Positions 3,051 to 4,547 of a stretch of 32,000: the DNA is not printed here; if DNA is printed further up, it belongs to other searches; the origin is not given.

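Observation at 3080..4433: Foreign-composition cassette in the parA-rsmG gap encodes a fused pseudo-HD plus HD (YfbR-like) protein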

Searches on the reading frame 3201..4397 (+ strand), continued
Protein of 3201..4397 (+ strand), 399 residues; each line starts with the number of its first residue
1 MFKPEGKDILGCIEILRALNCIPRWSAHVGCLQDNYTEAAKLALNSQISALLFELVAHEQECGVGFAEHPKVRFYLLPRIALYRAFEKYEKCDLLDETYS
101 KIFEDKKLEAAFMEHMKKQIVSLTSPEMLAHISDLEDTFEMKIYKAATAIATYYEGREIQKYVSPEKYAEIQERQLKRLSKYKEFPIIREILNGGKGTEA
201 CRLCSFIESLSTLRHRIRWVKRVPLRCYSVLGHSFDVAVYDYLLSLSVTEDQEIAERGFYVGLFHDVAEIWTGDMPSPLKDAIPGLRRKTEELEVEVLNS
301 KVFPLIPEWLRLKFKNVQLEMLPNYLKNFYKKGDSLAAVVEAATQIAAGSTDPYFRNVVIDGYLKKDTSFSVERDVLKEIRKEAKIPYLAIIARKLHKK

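Call 31: predict_structure(alignment_id=A1)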
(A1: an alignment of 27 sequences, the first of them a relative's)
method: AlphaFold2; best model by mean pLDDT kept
length: 399 residues; sequences in the alignment: 27
mean_pLDDT: 93.2   pTM: 0.93
mean pLDDT of the five models: 93.2, 92.4, 92.4, 92.2, 92.0
residues with pLDDT >= 90: 325; 70-90: 67; 50-70: 7; < 50: 0
segments of 3 or more residues with pLDDT < 50: none
pLDDT, mean of each block of 10 residues (from residue 1): 95 97 78 79 98 97 95 98 96 84 93 96 98 96 98 92 91 94 95 86 95 90 88 98 95 96 95 85 93 96 96 96 95 96 95 95 84 94 97 94
secondary structure, 60 per line:
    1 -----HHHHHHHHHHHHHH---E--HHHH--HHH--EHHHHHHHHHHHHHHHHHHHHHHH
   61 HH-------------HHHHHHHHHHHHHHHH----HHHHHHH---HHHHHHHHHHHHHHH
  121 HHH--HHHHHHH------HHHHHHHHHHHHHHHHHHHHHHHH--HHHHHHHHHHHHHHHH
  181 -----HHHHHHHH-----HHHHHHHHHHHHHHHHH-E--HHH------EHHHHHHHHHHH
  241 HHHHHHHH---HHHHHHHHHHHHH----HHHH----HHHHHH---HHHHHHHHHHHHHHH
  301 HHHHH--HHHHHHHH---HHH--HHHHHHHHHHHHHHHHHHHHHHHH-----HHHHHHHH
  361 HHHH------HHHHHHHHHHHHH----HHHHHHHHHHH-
elements in order: H6-19 H26-29 H38-62 H76-91 H96-102 H106-123 H126-132 H139-162 H165-180 H186-193 H199-215 H230-248 H252-264 H269-272 H277-282 H286-305 H308-315 H324-347 H353-364 H371-383 H388-398
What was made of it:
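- On Single-chain pseudo-dimer (dead domain replaces the second protomer): pTM of 0.93 shows a confident inter-domain arrangement (call 31).
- Confident inter-domain packing: pLDDT 93 and pTM 0.93 for the full-length model (call 31).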

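Call 34: fold_search(model_id=the predicted structure, library=pdb)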
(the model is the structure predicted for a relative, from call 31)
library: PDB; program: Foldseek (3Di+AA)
matches with E <= 10: 157; with E <= 0.001: 6
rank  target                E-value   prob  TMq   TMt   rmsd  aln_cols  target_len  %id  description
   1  2paq_B                2.7e-04  1.00  0.34  0.72   5.4       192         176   20  Crystal structure of the 5'-deoxynucleotidase YfbR (released 2007-04-10)
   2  2pau_A                3.5e-04  1.00  0.36  0.76   3.2       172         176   22  Crystal structure of the 5'-deoxynucleotidase YfbR mutant E72A complexed with Co(2+) and dAMP (released 2008-03-04)
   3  2pau_B                4.9e-04  1.00  0.34  0.71   3.9       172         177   20  Crystal structure of the 5'-deoxynucleotidase YfbR mutant E72A complexed with Co(2+) and dAMP (released 2008-03-04)
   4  2par_A                5.3e-04  1.00  0.32  0.69   4.9       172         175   22  Crystal structure of the 5'-deoxynucleotidase YfbR mutant E72A complexed with Co(2+) and TMP (released 2008-03-04)
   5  2par_B                6.0e-04  1.00  0.34  0.71   3.9       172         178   20  Crystal structure of the 5'-deoxynucleotidase YfbR mutant E72A complexed with Co(2+) and TMP (released 2008-03-04)
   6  2paq_A                6.5e-04  1.00  0.37  0.78   3.4       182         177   21  Crystal structure of the 5'-deoxynucleotidase YfbR (released 2007-04-10)
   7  3mzo_B                4.2e-03  1.00  0.41  0.73   3.9       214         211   19  Crystal structure of a HD-domain phosphohydrolase (lin2634) from LISTERIA INNOCUA at 1.98 A resolution (released 2010-05-26)
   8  5tk7                  6.2e-03  1.00  0.37  0.73   3.6       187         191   20  Structure of the HD-domain phosphohydrolase OxsA with Oxetanocin-A triphosphate bound (released 2016-11-16)
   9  6zpa                  7.9e-03  1.00  0.32  0.66   4.5       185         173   17  Cyanophage S-2L HD phosphohydrolase (DatZ) bound to dA and one catalytic Zn2+ ion (released 2021-03-03)
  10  3mzo_A                9.0e-03  1.00  0.40  0.72   3.4       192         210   21  Crystal structure of a HD-domain phosphohydrolase (lin2634) from LISTERIA INNOCUA at 1.98 A resolution (released 2010-05-26)
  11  4l7w                  1.7e-02  1.00  0.38  0.74   4.9       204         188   20  Crystal structure mutant H77A of human HD domain-containing protein 2, Genomics Consortium (NESG) Target HR6723 (released 2013-07-03)
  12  4dmb_A                2.0e-02  1.00  0.38  0.74   4.8       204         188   20  X-ray structure of human hepatitus C virus NS5A-transactivated protein 2 at the resolution 1.9A, Northeast Structural  (released 2012-04-04)
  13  4dmb_B                2.4e-02  1.00  0.38  0.73   4.5       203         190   22  X-ray structure of human hepatitus C virus NS5A-transactivated protein 2 at the resolution 1.9A, Northeast Structural  (released 2012-04-04)
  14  4l7e_A                2.5e-02  1.00  0.38  0.74   4.2       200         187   22  Three dimensional structure of mutant D78A of human HD domain-containing protein 2, Genomics Consortium (NESG) Target  (released 2013-07-24)
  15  1ynb_A                2.8e-02  1.00  0.31  0.67   5.0       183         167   21  crystal structure of genomics APC5600 (released 2005-03-08)
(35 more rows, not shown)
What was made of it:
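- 3795..4400 (+): C-terminal catalytic YfbR-like HD domain (aa 199-399) and stop codon. Top Foldseek matches are YfbR, Lin2634, OxsA, DatZ and HDDC2 (call 34).
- Closest known: OxsA and cyanophage S-2L DatZ. Same: Same fold, among the top structural matches (call 34).
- YfbR-fold relatives also include dNTP-directed enzymes (DatZ, OxsA; call 34), so the substrate is inferred. OxsA and DatZ are among the best structural matches (call 34).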

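Call 41: find_related_loci(query=A1, collection=viral_contigs, flank=8000)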
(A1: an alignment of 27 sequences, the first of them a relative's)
Query A1 (399 aa) in viral_contigs; peptide patterns used: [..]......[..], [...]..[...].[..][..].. (x = any residue, [..] = any of these).
95 stretches matched a pattern; 22 encode a relative of the query (tblastn E <= 1e-3); 22 distinct loci.
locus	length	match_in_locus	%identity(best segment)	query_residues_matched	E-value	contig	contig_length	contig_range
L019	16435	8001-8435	32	218-373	5e-10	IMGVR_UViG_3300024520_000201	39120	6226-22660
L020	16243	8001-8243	32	202-297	3e-9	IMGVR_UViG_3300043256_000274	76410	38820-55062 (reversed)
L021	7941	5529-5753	36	225-305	1e-7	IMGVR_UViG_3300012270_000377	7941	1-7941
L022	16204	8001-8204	38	225-298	3e-7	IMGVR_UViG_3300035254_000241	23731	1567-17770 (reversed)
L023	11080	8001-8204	38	225-298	3e-7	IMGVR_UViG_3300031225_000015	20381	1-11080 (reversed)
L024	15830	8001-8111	49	263-299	3e-7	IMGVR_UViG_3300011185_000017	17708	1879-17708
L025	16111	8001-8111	49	263-299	3e-7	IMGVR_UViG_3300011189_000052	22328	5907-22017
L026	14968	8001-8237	38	228-308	5e-7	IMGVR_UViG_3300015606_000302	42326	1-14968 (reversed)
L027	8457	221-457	38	228-308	5e-7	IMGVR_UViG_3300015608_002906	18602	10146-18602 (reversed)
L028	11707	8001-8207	36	223-296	1e-6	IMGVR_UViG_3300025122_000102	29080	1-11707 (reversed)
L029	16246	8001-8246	32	218-305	2e-6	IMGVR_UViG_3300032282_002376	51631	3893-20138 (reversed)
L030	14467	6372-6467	56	263-294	3e-6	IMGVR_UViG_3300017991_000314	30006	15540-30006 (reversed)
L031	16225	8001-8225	35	207-280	3e-6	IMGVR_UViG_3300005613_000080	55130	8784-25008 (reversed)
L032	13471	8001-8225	35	226-298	1e-5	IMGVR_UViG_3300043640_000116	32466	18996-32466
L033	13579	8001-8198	38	228-298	1e-5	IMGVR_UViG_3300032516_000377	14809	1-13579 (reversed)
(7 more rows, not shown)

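Call 45: find_encoding_contigs(protein=P0014, flank=6000, max_places=2)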
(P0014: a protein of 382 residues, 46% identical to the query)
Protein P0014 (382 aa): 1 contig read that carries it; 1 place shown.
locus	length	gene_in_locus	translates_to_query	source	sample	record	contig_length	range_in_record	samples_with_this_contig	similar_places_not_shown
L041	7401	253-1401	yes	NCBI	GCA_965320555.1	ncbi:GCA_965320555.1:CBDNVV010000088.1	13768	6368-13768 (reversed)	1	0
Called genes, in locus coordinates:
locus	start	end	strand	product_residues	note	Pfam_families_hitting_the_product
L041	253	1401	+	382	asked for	PF12917:YfbR-like, PF13023:HD_3 (faint)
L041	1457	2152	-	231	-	PF02527:GidB, PF13847:Methyltransf_31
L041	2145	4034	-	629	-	PF01134:GIDA, PF01262:AlaDh_PNT_C (faint), PF01266:DAO (faint), PF07992:Pyr_redox_2, PF12831:FAD_oxidored (faint), PF13738:Pyr_redox_3 (faint), PF21680:GIDA_C_1st, PF13932:SAM_GIDA_C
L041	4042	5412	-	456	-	PF10396:TrmE_N, PF12631:MnmE_helical, PF00071:Ras (weak), PF00350:Dynamin_N (faint), PF01926:MMR_HSR1, PF02421:FeoB_N, PF04548:AIG1 (weak)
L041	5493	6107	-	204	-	PF14804:Jag_N, PF13083:KH_KhpA-B, PF01424:R3H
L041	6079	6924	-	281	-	PF02096:60KD_IMP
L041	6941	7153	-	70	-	PF01809:YidD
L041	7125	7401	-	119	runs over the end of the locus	PF00825:Ribonuclease_P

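Call 46: find_encoding_contigs(protein=P0002, flank=6000, max_places=2)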
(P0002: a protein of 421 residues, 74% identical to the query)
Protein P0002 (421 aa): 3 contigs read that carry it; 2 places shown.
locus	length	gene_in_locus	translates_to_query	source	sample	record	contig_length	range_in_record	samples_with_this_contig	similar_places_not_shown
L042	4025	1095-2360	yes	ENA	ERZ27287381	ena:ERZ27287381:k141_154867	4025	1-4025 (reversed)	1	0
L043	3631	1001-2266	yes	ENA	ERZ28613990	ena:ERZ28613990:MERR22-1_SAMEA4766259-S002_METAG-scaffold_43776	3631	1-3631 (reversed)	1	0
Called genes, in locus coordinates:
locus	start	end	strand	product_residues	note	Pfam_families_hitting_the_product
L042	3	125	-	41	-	?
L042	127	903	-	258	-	PF00142:Fer4_NifH, PF01656:CbiA, PF02374:ArsA_ATPase, PF06564:CBP_BcsQ, PF09140:MipZ, PF10609:ParA, PF13614:AAA_31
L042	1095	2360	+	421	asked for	PF12917:YfbR-like, PF13023:HD_3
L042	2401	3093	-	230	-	PF02527:GidB, PF13847:Methyltransf_31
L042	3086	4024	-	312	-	?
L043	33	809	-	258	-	PF00142:Fer4_NifH, PF01656:CbiA, PF02374:ArsA_ATPase, PF06564:CBP_BcsQ, PF09140:MipZ, PF10609:ParA, PF13614:AAA_31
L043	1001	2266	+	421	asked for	PF12917:YfbR-like, PF13023:HD_3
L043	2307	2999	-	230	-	PF02527:GidB, PF13847:Methyltransf_31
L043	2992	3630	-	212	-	?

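Call 47: find_encoding_contigs(protein=P0006, flank=6000, max_places=2)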
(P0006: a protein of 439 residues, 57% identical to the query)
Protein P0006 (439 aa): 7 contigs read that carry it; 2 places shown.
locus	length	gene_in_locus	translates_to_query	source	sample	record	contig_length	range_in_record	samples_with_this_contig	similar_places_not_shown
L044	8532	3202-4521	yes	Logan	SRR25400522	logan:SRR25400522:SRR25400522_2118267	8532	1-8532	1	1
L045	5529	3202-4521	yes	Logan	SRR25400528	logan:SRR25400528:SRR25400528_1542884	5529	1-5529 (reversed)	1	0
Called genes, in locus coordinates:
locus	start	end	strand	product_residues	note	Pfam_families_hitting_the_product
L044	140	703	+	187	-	PF00265:TK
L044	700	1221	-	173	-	PF14584:DUF4446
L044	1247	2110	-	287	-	PF02195:ParB_N, PF17762:HTH_ParB, PF23552:ParB_C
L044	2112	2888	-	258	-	PF00142:Fer4_NifH, PF01656:CbiA, PF02374:ArsA_ATPase, PF06564:CBP_BcsQ, PF09140:MipZ, PF10609:ParA, PF13614:AAA_31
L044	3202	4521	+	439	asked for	PF12917:YfbR-like, PF13023:HD_3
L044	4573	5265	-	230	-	PF02527:GidB, PF13847:Methyltransf_31 (weak)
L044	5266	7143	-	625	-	PF01134:GIDA, PF01266:DAO (faint), PF07992:Pyr_redox_2, PF21680:GIDA_C_1st, PF13932:SAM_GIDA_C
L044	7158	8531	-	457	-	?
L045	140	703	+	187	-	PF00265:TK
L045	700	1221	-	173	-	PF14584:DUF4446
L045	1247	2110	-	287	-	PF02195:ParB_N, PF17762:HTH_ParB, PF23552:ParB_C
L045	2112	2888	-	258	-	PF00142:Fer4_NifH, PF01656:CbiA, PF02374:ArsA_ATPase, PF06564:CBP_BcsQ, PF09140:MipZ, PF10609:ParA, PF13614:AAA_31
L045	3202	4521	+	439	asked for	PF12917:YfbR-like, PF13023:HD_3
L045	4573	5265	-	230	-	PF02527:GidB, PF13847:Methyltransf_31 (weak)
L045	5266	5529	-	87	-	?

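Call 54: find_related_loci(query=A1, collection=metagenome_contigs, flank=5000)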
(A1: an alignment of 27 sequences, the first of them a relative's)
Query A1 (399 aa) in metagenome_contigs; peptide patterns used: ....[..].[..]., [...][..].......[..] (x = any residue, [..] = any of these).
141 stretches matched a pattern; 25 encode a relative of the query (tblastn E <= 1e-3); 25 distinct loci.
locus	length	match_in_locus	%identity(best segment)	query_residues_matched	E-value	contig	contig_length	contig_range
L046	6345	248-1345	34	7-386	3e-62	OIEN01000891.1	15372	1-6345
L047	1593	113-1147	38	10-367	9e-64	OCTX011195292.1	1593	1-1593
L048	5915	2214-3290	36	7-379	1e-59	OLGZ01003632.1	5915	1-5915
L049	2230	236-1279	34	8-368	6e-59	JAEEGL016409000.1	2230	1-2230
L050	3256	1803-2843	33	7-368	2e-57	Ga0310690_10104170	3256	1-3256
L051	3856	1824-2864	36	7-367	3e-54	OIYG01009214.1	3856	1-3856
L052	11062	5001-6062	35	7-379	6e-53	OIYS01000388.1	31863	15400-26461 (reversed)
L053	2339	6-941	36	43-367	1e-51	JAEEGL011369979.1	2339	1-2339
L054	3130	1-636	38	157-367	3e-32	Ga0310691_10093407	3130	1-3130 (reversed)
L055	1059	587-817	36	207-283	2e-9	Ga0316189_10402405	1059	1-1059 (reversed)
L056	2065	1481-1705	36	225-305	3e-8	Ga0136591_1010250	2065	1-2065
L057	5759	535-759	36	225-305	5e-8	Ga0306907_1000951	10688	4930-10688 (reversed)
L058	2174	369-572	39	228-300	4e-8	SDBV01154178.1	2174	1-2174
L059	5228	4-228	36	225-305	5e-8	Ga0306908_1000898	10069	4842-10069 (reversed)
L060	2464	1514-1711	39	218-283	7e-8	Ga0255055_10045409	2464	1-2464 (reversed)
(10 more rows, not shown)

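Call 60: list_cluster_members(proteins=[P0001, P0014, P0028, P0005, P0025])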
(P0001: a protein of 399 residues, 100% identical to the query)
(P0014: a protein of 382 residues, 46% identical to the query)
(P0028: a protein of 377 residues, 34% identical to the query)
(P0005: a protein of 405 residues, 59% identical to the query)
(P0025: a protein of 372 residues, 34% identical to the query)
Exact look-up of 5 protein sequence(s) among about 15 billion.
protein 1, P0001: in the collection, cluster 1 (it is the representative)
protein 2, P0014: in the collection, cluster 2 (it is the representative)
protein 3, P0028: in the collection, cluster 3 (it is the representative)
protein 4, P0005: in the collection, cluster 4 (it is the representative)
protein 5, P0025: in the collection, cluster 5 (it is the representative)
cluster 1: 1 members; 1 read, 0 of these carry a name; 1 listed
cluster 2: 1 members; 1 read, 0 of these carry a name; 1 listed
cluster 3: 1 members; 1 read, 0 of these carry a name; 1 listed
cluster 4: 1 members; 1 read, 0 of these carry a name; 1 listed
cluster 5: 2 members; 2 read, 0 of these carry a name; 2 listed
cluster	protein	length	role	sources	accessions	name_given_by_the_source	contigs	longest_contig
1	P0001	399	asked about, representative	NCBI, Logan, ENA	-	-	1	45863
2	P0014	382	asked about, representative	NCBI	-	-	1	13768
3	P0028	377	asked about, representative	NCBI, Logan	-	-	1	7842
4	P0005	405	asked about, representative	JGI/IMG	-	-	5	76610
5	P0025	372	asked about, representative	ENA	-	-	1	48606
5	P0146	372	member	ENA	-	-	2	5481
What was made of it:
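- Tried and rejected: Cluster look-ups gave no names (call 60).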

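Call 62: search_dna_similar(query=window:3201-4397:+, collection=phages, mode=protein, max_rows=15)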
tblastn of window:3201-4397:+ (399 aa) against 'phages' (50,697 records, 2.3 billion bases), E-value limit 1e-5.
Records with a match: 3; places in all: 3; records where one place covers at least 80% of the query: 0.
Best place of each record, by identity: <60% 3.
By first word of the organism name: Helicobacter 2; Bacteriophage 1.
By host as written in the record: Helicobacter pylori Pt11444 1; Helicobacter pylori Pt11468 1; - 1.
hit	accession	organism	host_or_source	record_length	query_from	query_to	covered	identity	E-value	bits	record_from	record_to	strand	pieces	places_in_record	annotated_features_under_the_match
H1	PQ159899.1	Helicobacter phage Pt11444_1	Helicobacter pylori Pt11444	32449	203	306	26%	35.8%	2e-9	66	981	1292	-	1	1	putative hydrolase of HD superfamily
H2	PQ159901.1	Helicobacter phage Pt11468_1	Helicobacter pylori Pt11468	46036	206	305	25%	36.3%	2e-8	62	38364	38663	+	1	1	phosphohydrolase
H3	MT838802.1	Bacteriophage sp.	human fecal samples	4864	202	308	27%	33.6%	4e-8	61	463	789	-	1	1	record has no annotation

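Call 64: fold_search(model_id=the predicted structure, library=viral)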
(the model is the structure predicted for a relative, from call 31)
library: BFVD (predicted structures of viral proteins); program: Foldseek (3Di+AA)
matches with E <= 10: 131; with E <= 0.001: 1
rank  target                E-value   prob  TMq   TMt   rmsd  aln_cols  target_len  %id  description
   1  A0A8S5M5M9            8.7e-04  1.00  0.31  0.39   6.7       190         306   20  dUTP diphosphatase [Podoviridae sp. ctaNW81]
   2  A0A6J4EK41            3.4e-03  1.00  0.33  0.66   4.6       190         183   20  (no name in the UniProt tables at hand)
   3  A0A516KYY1            6.2e-03  1.00  0.33  0.61   3.9       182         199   21  (no name in the UniProt tables at hand)
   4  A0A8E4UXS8            6.7e-03  1.00  0.33  0.63   5.3       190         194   17  HD containing hydrolase-like enzyme [Maribacter phage Colly_1]
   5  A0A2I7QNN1            8.2e-03  1.00  0.39  0.68   4.2       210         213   15  (no name in the UniProt tables at hand)
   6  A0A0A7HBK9            9.3e-03  1.00  0.29  0.60   6.6       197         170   21  Hydrolase [Vibrio phage J2]
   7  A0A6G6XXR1            1.1e-02  1.00  0.30  0.62   6.5       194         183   18  5'-nucleotidase [Ochrobactrum phage vB_OspP_OH]
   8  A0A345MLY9            1.1e-02  1.00  0.33  0.68   3.7       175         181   21  (no name in the UniProt tables at hand)
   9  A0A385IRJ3            1.3e-02  1.00  0.31  0.58   5.1       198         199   19  (no name in the UniProt tables at hand)
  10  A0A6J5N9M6            1.3e-02  1.00  0.32  0.61   4.9       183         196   18  HD domain containing protein [uncultured Caudovirales phage]
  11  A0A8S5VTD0            1.4e-02  1.00  0.33  0.67   5.1       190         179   16  (no name in the UniProt tables at hand)
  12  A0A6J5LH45            1.6e-02  1.00  0.31  0.69   4.3       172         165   19  HD domain containing protein [uncultured Caudovirales phage]
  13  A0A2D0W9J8            1.9e-02  1.00  0.35  0.67   8.7       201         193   20  5'-deoxynucleotidase [Bordetella phage FP1]
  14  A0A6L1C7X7            2.3e-02  1.00  0.32  0.70   4.2       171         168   20  (no name in the UniProt tables at hand)
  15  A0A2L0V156            2.9e-02  1.00  0.32  0.59  11.5       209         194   18  dATP triphosphohydrolase [Salmonella phage PMBT28]
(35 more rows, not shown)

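Call 65: search_protein_families(library=pfam, proteins=[L004:9323-9814:-, L009:2957-5815:-], max_evalue=0.001)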
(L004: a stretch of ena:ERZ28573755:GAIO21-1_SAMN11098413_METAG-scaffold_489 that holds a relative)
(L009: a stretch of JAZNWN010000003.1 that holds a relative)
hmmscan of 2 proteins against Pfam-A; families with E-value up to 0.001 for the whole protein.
L004:9323-9814:- (163 aa): 0 families

L009:2957-5815:- (952 aa): 3 families
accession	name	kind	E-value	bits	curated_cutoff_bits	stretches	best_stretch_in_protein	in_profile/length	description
PF01928.26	CYTH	-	5e-15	56.2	23.2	1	1-185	1-159/179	CYTH domain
PF02845.22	CUE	-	4e-05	23.6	21.1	1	424-456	3-35/42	CUE domain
PF01966.28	HD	-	0.00027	21.6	22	0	345-445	1-86/116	HD domain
